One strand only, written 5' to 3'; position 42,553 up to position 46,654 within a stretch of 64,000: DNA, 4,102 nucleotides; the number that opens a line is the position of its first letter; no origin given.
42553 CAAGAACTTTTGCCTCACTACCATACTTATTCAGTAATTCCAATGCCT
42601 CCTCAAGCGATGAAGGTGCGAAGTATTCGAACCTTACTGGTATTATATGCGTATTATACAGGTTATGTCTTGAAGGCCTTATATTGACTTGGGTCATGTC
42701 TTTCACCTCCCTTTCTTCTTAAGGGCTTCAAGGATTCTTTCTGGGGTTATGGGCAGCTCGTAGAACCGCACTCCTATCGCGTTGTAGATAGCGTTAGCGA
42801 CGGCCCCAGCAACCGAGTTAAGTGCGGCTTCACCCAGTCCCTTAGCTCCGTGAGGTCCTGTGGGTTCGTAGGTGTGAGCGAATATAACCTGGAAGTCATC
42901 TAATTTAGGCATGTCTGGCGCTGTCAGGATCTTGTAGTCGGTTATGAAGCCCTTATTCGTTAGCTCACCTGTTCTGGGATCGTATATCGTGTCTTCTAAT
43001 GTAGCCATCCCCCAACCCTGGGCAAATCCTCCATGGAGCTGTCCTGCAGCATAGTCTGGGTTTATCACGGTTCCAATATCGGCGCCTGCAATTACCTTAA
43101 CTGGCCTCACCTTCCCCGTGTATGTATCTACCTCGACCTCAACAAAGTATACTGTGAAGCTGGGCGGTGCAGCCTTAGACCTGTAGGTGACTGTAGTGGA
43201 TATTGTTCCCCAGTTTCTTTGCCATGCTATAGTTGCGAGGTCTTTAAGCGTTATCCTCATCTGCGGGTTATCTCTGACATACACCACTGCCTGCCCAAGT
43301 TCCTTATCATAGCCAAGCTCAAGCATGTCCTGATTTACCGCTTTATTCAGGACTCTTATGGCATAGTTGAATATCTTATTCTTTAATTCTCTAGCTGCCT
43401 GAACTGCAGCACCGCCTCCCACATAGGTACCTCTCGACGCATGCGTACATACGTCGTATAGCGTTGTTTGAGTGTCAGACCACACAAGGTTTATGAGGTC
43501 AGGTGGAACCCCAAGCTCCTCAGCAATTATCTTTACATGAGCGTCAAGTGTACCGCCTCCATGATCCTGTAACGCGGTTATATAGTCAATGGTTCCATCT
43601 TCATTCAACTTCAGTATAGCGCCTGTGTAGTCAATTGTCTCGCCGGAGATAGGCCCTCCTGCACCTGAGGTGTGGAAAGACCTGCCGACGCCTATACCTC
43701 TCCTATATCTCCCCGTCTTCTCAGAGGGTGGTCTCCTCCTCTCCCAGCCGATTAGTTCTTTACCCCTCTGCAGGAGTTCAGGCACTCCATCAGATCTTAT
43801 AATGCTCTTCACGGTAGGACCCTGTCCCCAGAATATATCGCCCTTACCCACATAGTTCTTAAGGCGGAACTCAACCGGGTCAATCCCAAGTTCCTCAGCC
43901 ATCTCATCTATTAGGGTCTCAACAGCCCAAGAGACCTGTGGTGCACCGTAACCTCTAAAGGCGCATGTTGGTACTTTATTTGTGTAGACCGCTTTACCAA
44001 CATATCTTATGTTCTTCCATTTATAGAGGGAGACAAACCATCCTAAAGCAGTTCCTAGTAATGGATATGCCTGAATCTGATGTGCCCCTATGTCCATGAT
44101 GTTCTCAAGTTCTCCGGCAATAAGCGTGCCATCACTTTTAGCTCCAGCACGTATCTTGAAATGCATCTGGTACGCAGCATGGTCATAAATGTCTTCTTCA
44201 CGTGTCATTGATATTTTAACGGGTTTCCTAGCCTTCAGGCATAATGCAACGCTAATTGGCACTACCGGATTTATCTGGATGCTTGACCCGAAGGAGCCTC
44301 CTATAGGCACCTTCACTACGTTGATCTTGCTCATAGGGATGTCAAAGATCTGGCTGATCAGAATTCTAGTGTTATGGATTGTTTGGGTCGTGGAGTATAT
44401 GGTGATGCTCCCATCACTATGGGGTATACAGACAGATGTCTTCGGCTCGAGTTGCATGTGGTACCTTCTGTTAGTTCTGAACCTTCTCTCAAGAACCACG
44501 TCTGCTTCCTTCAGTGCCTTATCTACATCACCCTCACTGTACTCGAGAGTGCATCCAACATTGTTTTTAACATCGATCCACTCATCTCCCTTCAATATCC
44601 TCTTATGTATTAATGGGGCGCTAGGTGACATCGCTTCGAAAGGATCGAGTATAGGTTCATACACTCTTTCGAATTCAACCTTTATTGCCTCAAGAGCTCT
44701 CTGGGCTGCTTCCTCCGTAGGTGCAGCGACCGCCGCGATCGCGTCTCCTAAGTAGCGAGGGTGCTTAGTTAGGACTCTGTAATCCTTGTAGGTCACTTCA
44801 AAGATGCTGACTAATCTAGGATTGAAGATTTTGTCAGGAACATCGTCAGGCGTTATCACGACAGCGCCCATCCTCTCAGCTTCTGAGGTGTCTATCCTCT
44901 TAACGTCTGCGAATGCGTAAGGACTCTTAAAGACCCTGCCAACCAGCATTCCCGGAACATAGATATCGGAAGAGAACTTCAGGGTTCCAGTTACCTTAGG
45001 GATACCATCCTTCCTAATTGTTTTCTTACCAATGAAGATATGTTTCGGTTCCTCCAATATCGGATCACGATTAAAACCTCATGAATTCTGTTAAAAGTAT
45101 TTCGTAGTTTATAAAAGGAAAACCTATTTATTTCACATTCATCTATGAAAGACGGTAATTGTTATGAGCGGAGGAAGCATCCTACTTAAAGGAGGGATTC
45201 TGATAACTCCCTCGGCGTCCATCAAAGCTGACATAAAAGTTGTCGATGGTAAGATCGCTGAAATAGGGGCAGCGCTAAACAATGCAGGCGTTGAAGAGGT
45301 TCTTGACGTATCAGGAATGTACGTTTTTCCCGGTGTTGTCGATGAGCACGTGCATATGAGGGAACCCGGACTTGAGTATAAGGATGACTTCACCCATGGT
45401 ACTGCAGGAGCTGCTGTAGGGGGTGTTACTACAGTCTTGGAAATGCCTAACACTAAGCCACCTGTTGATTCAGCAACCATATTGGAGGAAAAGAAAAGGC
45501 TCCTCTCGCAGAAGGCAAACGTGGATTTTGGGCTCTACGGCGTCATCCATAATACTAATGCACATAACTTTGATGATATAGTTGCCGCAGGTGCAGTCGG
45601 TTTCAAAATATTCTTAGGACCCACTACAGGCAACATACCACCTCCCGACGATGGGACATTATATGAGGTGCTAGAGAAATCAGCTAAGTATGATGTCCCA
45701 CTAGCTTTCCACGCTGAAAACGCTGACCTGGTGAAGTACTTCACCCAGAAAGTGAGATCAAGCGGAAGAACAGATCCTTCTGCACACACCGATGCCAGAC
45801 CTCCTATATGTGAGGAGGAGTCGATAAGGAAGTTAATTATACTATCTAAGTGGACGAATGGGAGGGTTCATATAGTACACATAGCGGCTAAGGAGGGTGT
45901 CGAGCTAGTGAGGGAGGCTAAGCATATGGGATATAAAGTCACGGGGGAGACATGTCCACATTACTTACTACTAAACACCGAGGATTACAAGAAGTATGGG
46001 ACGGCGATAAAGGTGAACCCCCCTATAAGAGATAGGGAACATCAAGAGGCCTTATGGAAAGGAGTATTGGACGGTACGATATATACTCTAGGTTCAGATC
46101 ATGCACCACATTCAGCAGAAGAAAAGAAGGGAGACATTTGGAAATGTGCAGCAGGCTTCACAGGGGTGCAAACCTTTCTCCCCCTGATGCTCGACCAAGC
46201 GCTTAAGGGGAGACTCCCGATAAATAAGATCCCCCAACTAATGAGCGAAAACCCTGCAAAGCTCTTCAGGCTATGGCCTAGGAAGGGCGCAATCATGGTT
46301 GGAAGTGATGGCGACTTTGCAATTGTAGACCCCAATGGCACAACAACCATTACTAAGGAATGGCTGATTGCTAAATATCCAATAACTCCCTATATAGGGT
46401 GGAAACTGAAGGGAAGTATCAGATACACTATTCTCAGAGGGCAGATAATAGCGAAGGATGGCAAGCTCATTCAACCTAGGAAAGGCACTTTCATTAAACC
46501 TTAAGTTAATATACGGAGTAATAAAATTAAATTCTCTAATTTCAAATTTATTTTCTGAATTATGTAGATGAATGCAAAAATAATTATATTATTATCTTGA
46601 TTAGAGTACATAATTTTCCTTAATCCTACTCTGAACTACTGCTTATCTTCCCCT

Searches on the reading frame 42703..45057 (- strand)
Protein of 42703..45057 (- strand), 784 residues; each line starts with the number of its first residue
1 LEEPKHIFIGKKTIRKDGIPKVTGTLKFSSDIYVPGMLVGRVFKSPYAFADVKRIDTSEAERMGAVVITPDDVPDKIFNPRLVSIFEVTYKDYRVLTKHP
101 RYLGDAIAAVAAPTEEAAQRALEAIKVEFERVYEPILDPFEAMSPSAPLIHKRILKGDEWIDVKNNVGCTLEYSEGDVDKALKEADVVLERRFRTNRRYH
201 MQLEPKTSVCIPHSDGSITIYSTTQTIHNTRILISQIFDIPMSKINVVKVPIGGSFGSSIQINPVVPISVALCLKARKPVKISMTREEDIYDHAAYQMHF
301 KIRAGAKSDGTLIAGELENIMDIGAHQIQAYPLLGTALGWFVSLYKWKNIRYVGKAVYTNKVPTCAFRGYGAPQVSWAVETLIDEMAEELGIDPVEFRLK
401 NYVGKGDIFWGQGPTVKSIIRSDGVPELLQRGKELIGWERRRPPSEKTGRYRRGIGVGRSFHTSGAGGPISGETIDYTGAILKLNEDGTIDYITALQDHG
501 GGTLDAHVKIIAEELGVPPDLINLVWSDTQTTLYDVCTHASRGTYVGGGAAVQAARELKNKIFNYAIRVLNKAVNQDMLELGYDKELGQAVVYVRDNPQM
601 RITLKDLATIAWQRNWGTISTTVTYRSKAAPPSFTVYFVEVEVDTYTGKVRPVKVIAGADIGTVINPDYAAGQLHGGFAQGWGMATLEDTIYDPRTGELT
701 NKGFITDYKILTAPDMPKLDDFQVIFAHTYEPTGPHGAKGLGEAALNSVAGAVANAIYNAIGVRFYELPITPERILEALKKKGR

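Call 9: search_protein_families(library=pfam, proteins=[window:42703-45057:-])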
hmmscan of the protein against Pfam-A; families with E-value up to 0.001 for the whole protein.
window:42703-45057:- (784 aa): 3 families
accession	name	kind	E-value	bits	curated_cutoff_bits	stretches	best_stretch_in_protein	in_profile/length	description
PF02738.23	MoCoBD_1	-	1.2e-69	234.5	27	1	165-402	7-244/244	Molybdopterin cofactor-binding domain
PF20256.3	MoCoBD_2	-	6.5e-61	206.8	27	1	432-717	2-283/283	Molybdopterin cofactor-binding domain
PF01315.27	Ald_Xan_dh_C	-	1.7e-17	64.2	31.3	1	23-131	1-108/110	Aldehyde oxidase and xanthine dehydrogenase, a/b hammerhead domain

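Call 47: search_protein_families(library=ncbifam, proteins=[window:42703-45057:-], max_evalue=0.00001)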
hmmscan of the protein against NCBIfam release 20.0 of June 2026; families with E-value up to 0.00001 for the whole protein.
window:42703-45057:- (784 aa): 13 families
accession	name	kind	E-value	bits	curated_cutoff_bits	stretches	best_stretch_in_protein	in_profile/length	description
NF043082.1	XdhA_XDHase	equivalog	1.8e-160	535.6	780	1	9-783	1-756/758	xanthine dehydrogenase subunit XdhA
NF007426.0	PRK09970.1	equivalog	8.8e-156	520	916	1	8-783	5-759/761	xanthine dehydrogenase molybdenum-binding subunit XdhA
TIGR03194.1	4hydrxCoA_A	equivalog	1.4e-126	423.8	994.55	1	16-779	4-746/746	4-hydroxybenzoyl-CoA reductase subunit alpha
NF041018.1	glyceraldDH_alpha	equivalog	1.4e-122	410.5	790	1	8-776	2-741/741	glyceraldehyde dehydrogenase subunit alpha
TIGR03196.1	pucD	equivalog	9.9e-114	381.3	783.65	1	8-775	2-754/763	xanthine dehydrogenase subunit D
NF045668.1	pterin_aldehy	equivalog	4.8e-104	349.2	1100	2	8-560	174-716/905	molybdopterin-dependent aldehyde oxidoreductase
TIGR03313.1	Se_sel_red_Mo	hypoth_equivalog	5.9e-94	315.5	1101.9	2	164-781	350-951/951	molybdopterin-dependent oxidoreductase Mo/Fe-S-binding subunit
TIGR03311.1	Se_dep_XDH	equivalog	2.8e-85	287.1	830.45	2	8-567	161-683/848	selenium-dependent xanthine dehydrogenase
NF040766.1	CODH_aero_grp5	exception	2.5e-81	274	950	2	9-611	5-594/785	aerobic carbon-monoxide dehydrogenase large subunit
TIGR02416.1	CO_dehy_Mo_lg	equivalog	2.9e-78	263.8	991.15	1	24-777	8-769/770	aerobic carbon-monoxide dehydrogenase large subunit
NF041671.1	peri_hyde_PaoC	equivalog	7.7e-67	226.2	1180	1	8-781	17-733/735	aldehyde oxidoreductase molybdenum-binding subunit PaoC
TIGR02965.1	xanthine_xdhB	equivalog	7.5e-66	222.8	849.5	1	21-780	13-755/758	xanthine dehydrogenase molybdopterin binding subunit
TIGR02969.1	mam_aldehyde_ox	subfamily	1.3e-34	119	1912.3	1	9-761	576-1279/1330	aldehyde oxidase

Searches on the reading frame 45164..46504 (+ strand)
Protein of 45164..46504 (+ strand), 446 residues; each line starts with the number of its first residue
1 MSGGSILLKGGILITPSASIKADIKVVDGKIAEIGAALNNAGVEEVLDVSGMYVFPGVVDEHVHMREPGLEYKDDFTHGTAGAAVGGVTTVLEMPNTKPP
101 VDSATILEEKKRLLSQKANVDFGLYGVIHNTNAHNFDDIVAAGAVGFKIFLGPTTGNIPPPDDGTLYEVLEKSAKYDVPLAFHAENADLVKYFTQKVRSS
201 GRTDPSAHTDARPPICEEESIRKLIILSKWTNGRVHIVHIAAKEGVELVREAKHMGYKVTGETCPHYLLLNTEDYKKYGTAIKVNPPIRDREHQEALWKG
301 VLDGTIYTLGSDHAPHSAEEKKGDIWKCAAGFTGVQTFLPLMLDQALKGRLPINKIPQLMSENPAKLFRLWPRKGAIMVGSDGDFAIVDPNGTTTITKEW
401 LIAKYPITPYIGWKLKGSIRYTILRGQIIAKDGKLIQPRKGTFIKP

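Call 9: search_protein_families(library=pfam, proteins=[window:45164-46504:+])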
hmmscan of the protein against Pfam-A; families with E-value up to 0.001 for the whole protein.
window:45164-46504:+ (446 aa): 2 families
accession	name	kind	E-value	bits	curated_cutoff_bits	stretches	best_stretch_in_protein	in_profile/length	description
PF01979.26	Amidohydro_1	-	5.7e-24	85.4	25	1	53-428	1-344/345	Amidohydrolase family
PF07969.17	Amidohydro_3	-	3.3e-12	47.1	29.7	1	349-429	405-471/472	Amidohydrolase family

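Call 47: search_protein_families(library=ncbifam, proteins=[window:45164-46504:+], max_evalue=0.00001)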
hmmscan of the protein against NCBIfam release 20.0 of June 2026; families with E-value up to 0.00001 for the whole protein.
window:45164-46504:+ (446 aa): 48 families (the best 25 are shown)
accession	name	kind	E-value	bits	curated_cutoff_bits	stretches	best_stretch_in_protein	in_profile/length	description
TIGR03178.1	allantoinase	equivalog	4.6e-121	404.7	357.85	1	6-445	2-440/441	allantoinase AllB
NF004839.0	PRK06189.1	equivalog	6.7e-118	394.2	631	1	6-445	5-446/451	allantoinase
NF006559.0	PRK09060.1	equivalog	2.4e-111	372.2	482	1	6-444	7-436/444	dihydroorotase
TIGR00857.1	pyrC_multi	subfamily_domain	2.7e-108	362.6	279.05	1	20-432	4-411/412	dihydroorotase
TIGR02033.1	D-hydantoinase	equivalog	3e-103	346.2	393.25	1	6-445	1-453/454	dihydropyrimidinase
NF058539.1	ergo_uti2_ErtD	equivalog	1.7e-101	340.3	650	1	11-445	8-446/449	hydantoin-5-propionate amidohydrolase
NF002668.0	PRK02382.1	equivalog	3.5e-101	339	452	1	21-442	13-424/436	dihydroorotase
NF005751.0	PRK07575.1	equivalog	1.7e-99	333.3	529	1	6-442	5-432/440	dihydroorotase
NF005960.0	PRK08044.1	equivalog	1.7e-93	313.8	688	1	6-445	5-449/453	allantoinase AllB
NF009941.0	PRK13404.1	subfamily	5.7e-92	308.8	647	1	7-444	7-459/478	dihydropyrimidinase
NF006688.0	PRK09236.1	equivalog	2.3e-89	300.2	535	1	6-442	4-438/444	dihydroorotase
NF058538.1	ergo_util_ErtD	equivalog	1.6e-86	290.9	600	1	8-446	5-446/446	hydantoin-5-propionate amidohydrolase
NF006837.0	PRK09357.1-2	equivalog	4.4e-84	282.5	575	1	7-433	4-425/428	dihydroorotase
NF003271.0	PRK04250.1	equivalog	3.6e-79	266.3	405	1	7-444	5-402/407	dihydroorotase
NF006836.0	PRK09357.1-1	equivalog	1e-76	258.4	538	1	19-436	14-430/432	dihydroorotase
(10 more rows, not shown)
